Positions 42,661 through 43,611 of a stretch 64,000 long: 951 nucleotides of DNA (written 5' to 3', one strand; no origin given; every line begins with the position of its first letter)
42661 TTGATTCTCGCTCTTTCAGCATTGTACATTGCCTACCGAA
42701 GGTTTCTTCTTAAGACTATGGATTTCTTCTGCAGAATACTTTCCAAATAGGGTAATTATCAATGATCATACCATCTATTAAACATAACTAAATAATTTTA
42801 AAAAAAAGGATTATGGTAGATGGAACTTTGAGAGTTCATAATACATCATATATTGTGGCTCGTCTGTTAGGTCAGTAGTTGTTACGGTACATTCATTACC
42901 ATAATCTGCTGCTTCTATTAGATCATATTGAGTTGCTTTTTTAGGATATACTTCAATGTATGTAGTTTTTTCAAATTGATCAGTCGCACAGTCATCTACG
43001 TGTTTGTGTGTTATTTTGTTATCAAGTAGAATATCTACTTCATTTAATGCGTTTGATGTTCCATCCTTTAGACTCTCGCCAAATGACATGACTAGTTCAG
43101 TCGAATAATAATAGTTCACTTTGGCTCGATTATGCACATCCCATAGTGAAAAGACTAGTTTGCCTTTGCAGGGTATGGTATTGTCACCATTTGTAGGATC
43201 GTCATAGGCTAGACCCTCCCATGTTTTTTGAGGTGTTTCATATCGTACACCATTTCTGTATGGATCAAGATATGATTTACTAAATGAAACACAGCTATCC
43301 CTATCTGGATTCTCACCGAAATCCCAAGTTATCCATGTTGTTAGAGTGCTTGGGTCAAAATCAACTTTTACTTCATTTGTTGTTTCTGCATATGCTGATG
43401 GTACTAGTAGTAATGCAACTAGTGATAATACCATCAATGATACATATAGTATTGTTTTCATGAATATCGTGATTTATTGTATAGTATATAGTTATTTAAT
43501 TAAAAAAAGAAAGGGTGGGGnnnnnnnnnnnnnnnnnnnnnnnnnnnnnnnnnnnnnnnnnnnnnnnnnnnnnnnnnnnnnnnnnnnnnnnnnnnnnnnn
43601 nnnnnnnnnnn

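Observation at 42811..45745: Exported S1 protease in a three-gene secreted-protein island: candidate egress or entry (S-layer) module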

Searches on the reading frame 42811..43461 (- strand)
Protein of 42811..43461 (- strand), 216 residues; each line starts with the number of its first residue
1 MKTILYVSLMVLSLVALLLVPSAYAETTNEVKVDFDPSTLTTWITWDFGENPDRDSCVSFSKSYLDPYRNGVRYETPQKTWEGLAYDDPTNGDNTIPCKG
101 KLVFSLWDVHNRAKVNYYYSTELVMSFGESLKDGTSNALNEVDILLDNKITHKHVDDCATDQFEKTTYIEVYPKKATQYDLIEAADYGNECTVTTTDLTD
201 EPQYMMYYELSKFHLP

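Call 5: search_protein_families(library=pfam, proteins=[window:42811-43461:-], max_evalue=0.1)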
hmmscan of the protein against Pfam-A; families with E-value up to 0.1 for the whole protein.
window:42811-43461:- (216 aa): 0 families

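Call 31: find_homologous_proteins(query=window:42811-43461:-, max_evalue=0.01)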
Query window:42811-43461:- (216 aa): 5 proteins with E <= 0.01 among 128 candidates.
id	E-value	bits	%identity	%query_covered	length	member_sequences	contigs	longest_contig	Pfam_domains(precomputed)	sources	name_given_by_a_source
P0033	5.4e-144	495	100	100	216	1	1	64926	-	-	-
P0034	3.7e-106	372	78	99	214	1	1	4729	-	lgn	-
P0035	6.6e-102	358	73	100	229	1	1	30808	-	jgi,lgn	-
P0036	1.8e-97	343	72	100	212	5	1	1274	-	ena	-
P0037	2.1e-93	330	70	100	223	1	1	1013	-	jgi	-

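Call 33: find_encoding_contigs(protein=P0035, flank=10000, max_places=2)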
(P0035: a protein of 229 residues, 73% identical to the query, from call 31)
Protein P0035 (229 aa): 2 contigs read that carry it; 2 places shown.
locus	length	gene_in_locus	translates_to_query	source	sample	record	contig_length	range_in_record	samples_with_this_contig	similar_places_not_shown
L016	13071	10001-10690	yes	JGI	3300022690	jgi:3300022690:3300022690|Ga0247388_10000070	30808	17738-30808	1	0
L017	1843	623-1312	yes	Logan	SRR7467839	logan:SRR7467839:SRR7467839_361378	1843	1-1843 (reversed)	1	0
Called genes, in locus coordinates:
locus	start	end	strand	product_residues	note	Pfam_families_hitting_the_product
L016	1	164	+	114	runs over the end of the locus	-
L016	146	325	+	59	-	-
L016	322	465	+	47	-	-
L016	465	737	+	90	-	-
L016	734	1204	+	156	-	-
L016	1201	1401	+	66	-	-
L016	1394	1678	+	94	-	-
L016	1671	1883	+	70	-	-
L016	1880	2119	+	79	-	-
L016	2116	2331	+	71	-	-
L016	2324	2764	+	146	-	-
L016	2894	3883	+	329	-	-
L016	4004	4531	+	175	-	-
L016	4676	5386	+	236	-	-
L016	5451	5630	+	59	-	-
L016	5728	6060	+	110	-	-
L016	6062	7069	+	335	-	PF03237:Terminase_6N (weak)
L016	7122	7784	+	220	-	-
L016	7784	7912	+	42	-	-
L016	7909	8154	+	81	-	-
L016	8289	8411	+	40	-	-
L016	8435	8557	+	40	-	-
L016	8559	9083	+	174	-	-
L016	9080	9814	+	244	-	-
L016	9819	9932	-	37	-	-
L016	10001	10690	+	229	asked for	-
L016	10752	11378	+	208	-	-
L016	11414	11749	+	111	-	-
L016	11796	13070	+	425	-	?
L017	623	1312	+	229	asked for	-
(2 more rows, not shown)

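Call 41: search_protein_families(library=phrogs, proteins=[window:42811-43461:-], max_evalue=0.01)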
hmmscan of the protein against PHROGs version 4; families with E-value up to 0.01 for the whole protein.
window:42811-43461:- (216 aa): 0 families

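Call 60: predict_structure(alignment_id=A3)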
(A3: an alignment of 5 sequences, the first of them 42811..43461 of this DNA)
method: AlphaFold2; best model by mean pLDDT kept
length: 216 residues; sequences in the alignment: 5
mean_pLDDT: 34.5   pTM: 0.25
mean pLDDT of the five models: 34.5, 32.5, 31.9, 29.5, 27.6
residues with pLDDT >= 90: 0; 70-90: 0; 50-70: 11; < 50: 205
segments of 3 or more residues with pLDDT < 50: 1-3, 17-216
pLDDT, mean of each block of 10 residues (from residue 1): 51 48 33 43 41 32 28 25 29 27 24 27 37 36 39 30 36 37 35 38 33 27
secondary structure, 60 per line:
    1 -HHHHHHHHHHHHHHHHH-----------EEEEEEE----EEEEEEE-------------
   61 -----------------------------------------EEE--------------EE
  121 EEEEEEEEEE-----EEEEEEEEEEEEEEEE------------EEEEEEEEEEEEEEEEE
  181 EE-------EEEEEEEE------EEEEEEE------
elements in order: H2-18 E30-36 E41-47 E102-104 E119-130 E136-151 E164-182 E190-197 E204-210

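Call 72: search_protein_families(library=ncbifam, proteins=[window:42811-43461:-], max_evalue=0.01)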
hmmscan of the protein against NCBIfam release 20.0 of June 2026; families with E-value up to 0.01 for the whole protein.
window:42811-43461:- (216 aa): 0 families

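Call 82: search_protein_families(library=phrogs, proteins=[L016:6062-7069:+, L016:11796-13070:+, L016:2894-3883:+, L016:10752-11378:+, L016:9080-9814:+], max_evalue=0.001)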
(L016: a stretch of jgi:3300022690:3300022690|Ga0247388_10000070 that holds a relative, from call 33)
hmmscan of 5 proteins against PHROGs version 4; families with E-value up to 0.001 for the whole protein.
L016:6062-7069:+ (335 aa): 3 families
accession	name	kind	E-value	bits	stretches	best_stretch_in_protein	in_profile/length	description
phrog_2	-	head and packaging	5.9e-18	66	1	69-307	258-463/807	terminase large subunit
phrog_5989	-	head and packaging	3.5e-05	24.1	1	76-208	144-260/347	terminase large subunit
phrog_675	-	head and packaging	0.00052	19.4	1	104-207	55-161/576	terminase large subunit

L016:11796-13070:+ (425 aa): 0 families

L016:2894-3883:+ (329 aa): 0 families

L016:10752-11378:+ (208 aa): 0 families

L016:9080-9814:+ (244 aa): 0 families
